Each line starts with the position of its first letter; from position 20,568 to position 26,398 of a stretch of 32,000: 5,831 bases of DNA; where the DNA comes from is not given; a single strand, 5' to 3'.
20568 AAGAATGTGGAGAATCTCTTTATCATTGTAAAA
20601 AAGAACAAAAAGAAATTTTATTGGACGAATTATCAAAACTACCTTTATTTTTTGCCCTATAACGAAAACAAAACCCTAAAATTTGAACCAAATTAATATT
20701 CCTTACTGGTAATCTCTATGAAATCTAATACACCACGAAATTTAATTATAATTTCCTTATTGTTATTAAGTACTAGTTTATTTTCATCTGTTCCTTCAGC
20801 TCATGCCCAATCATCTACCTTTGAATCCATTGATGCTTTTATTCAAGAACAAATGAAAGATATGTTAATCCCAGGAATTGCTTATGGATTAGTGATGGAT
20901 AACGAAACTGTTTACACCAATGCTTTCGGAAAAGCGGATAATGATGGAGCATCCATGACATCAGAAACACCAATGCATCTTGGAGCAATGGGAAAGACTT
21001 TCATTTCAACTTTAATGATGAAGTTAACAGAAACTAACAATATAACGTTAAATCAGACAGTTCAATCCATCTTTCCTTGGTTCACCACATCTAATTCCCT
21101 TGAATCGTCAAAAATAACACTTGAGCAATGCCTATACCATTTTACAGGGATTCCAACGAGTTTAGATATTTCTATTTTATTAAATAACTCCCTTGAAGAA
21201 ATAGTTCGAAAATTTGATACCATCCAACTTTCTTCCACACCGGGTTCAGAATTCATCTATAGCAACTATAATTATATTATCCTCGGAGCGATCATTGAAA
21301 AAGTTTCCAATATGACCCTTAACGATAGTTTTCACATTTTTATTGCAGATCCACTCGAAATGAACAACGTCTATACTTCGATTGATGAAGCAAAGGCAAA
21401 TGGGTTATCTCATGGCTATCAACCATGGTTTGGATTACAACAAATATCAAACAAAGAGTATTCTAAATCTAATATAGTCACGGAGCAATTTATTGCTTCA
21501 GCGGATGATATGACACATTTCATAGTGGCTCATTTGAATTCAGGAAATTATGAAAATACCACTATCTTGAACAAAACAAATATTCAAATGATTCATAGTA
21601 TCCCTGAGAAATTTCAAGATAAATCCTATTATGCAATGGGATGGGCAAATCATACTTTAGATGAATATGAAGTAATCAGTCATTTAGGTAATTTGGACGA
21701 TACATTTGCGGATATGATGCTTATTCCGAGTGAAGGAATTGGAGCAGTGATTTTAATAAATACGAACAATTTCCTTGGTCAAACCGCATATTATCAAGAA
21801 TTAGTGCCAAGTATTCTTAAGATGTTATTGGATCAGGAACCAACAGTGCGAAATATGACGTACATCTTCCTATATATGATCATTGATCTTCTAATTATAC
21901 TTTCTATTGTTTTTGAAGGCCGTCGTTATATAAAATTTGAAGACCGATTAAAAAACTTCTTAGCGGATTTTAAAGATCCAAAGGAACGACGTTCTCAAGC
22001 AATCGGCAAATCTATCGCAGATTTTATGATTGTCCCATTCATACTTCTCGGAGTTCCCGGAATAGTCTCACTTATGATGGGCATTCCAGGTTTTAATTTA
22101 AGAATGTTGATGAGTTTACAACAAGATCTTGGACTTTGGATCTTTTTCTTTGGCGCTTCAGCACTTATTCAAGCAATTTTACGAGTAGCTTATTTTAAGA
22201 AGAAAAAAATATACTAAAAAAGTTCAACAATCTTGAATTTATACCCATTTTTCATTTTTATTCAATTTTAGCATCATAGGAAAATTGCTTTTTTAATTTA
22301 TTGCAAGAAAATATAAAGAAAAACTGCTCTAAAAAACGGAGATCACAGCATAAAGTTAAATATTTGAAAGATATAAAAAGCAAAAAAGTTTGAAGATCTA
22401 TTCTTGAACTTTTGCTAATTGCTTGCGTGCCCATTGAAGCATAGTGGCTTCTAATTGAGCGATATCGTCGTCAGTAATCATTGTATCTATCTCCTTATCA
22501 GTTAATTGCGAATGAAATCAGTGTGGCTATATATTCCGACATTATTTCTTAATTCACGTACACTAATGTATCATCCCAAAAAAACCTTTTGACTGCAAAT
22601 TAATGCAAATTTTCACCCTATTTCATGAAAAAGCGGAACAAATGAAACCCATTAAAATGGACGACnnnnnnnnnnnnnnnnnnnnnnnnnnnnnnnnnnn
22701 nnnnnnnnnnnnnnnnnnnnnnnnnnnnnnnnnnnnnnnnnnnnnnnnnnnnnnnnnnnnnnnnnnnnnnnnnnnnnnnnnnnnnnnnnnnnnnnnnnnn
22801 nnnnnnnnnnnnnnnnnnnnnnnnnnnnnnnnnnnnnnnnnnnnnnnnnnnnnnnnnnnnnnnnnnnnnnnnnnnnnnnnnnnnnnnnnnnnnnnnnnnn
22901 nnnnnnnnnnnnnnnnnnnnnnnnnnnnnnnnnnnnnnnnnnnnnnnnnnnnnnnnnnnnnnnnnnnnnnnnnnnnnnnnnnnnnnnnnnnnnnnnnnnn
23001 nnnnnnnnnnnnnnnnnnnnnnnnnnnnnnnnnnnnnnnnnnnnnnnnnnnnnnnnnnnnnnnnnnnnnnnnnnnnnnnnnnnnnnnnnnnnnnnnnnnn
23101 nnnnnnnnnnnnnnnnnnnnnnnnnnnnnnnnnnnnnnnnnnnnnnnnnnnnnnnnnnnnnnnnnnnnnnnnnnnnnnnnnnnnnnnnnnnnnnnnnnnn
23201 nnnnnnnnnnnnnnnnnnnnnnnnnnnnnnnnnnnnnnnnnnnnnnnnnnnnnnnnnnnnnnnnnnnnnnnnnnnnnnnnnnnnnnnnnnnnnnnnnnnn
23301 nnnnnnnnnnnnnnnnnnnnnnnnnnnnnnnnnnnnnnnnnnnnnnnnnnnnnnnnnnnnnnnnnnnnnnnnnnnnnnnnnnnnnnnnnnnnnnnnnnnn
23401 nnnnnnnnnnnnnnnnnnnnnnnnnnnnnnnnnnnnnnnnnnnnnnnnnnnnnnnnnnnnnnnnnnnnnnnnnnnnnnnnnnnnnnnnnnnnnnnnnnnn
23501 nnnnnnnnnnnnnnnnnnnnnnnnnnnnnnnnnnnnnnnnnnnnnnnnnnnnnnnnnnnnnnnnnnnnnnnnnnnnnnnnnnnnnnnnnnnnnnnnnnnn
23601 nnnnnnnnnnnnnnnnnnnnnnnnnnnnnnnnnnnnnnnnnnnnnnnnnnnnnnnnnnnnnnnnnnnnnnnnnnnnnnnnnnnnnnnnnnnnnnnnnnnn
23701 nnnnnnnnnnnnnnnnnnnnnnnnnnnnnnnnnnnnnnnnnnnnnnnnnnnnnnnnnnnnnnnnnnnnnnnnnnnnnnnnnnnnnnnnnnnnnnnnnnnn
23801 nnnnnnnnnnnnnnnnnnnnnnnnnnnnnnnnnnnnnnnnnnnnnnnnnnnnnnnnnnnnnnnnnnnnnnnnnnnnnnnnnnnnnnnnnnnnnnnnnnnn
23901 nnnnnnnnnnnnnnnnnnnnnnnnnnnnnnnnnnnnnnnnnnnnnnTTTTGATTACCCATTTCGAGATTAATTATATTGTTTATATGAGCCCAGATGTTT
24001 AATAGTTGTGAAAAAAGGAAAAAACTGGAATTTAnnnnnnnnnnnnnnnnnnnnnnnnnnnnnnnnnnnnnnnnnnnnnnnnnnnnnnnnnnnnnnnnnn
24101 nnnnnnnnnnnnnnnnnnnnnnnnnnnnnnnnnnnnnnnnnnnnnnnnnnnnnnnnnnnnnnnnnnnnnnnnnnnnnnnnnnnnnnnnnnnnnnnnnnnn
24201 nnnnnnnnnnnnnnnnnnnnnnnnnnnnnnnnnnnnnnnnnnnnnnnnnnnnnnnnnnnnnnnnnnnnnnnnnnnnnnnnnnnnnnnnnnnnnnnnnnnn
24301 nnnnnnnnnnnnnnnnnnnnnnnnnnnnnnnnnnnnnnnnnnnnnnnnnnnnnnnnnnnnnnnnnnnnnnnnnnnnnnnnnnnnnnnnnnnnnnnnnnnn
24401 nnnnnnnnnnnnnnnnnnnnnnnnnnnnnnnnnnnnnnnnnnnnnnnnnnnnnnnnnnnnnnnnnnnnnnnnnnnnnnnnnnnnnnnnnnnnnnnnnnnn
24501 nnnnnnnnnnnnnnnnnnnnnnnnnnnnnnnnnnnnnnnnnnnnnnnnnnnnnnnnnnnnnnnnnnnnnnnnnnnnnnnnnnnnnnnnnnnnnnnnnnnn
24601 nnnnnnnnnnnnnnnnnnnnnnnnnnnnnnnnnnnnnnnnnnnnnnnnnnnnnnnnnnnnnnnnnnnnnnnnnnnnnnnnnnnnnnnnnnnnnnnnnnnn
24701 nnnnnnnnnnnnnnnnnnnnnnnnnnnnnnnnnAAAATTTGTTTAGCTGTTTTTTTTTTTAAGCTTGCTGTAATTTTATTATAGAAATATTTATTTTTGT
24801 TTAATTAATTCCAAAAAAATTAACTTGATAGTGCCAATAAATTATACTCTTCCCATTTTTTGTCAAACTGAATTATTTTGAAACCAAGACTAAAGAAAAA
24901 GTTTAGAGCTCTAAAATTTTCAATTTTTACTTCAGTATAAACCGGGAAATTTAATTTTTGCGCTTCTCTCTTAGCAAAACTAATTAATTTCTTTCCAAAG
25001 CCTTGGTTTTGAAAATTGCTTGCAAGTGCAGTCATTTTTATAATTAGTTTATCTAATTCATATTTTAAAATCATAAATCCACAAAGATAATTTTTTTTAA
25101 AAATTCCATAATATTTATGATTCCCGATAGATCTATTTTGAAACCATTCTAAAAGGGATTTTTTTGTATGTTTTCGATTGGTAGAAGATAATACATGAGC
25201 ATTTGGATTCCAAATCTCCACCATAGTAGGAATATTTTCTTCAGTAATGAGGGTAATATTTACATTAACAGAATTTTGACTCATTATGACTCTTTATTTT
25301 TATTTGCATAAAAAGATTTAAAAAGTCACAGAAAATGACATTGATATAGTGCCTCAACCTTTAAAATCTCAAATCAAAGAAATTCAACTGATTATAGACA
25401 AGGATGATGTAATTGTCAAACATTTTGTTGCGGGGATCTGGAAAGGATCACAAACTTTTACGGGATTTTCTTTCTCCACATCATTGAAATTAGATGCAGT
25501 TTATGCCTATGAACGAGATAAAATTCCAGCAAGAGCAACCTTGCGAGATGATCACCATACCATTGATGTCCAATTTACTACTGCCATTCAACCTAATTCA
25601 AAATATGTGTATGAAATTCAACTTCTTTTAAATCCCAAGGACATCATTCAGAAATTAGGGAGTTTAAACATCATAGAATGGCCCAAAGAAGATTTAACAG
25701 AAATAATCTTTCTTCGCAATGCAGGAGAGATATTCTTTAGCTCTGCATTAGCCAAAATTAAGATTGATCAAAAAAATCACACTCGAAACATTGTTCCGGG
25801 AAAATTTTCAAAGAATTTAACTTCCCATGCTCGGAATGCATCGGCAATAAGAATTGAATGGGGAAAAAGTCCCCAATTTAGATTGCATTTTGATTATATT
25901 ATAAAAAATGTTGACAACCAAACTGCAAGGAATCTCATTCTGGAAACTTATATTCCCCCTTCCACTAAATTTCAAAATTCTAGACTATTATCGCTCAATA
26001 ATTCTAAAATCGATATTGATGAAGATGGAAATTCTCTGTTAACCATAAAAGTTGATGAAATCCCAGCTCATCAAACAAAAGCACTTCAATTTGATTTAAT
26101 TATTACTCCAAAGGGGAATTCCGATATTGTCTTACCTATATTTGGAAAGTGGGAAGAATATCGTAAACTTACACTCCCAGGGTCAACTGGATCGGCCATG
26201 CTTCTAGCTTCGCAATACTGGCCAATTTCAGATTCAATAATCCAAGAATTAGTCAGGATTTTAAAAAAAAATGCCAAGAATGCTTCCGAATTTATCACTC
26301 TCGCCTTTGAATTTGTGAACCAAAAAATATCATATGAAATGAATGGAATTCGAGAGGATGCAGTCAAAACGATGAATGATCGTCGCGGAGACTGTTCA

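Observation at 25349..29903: Translationally coupled transglutaminase-like Cys-His-Asp protein and SIR2-TPR giant: candidate two-gene NAD+-targeting conflict/signalling cassette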

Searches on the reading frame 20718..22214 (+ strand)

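Call 79: search_protein_families(library=pfam, proteins=[window:20718-22214:+], max_evalue=0.00001)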
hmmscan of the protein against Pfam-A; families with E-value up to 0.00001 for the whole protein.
window:20718-22214:+ (499 aa): 1 family
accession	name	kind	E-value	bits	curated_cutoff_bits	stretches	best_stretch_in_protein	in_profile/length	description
PF00144.29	Beta-lactamase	-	4e-41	141.7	27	1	38-352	1-313/329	Beta-lactamase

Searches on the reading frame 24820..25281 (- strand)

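Call 79: search_protein_families(library=pfam, proteins=[window:24820-25281:-], max_evalue=0.00001)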
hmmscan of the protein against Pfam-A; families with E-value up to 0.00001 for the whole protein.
window:24820-25281:- (153 aa): 2 families
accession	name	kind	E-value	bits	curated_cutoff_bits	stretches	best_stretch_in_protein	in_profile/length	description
PF00583.31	Acetyltransf_1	-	1.7e-09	38.4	20.7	1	38-134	16-116/116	Acetyltransferase (GNAT) family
PF13508.13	Acetyltransf_7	-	4.6e-07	30.6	27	1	57-135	5-83/84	Acetyltransferase (GNAT) domain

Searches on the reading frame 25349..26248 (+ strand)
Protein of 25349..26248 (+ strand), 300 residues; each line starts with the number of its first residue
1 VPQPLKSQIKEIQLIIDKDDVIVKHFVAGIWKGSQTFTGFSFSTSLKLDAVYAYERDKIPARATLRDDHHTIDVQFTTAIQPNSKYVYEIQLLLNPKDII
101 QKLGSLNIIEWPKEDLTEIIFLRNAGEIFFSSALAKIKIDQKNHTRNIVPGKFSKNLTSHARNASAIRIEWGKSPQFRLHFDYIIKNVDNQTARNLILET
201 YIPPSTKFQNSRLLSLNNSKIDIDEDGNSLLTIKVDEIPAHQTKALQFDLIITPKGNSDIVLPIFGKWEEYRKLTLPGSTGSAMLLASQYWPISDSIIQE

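Call 64: search_protein_families(library=pfam, proteins=[window:25349-26248:+], max_evalue=10)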
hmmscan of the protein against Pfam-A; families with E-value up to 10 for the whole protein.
window:25349-26248:+ (300 aa): 1 family
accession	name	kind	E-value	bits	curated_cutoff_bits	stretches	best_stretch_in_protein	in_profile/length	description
PF10989.13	DUF2808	-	0.016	15.7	25.3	1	50-97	61-116/146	Protein of unknown function (DUF2808)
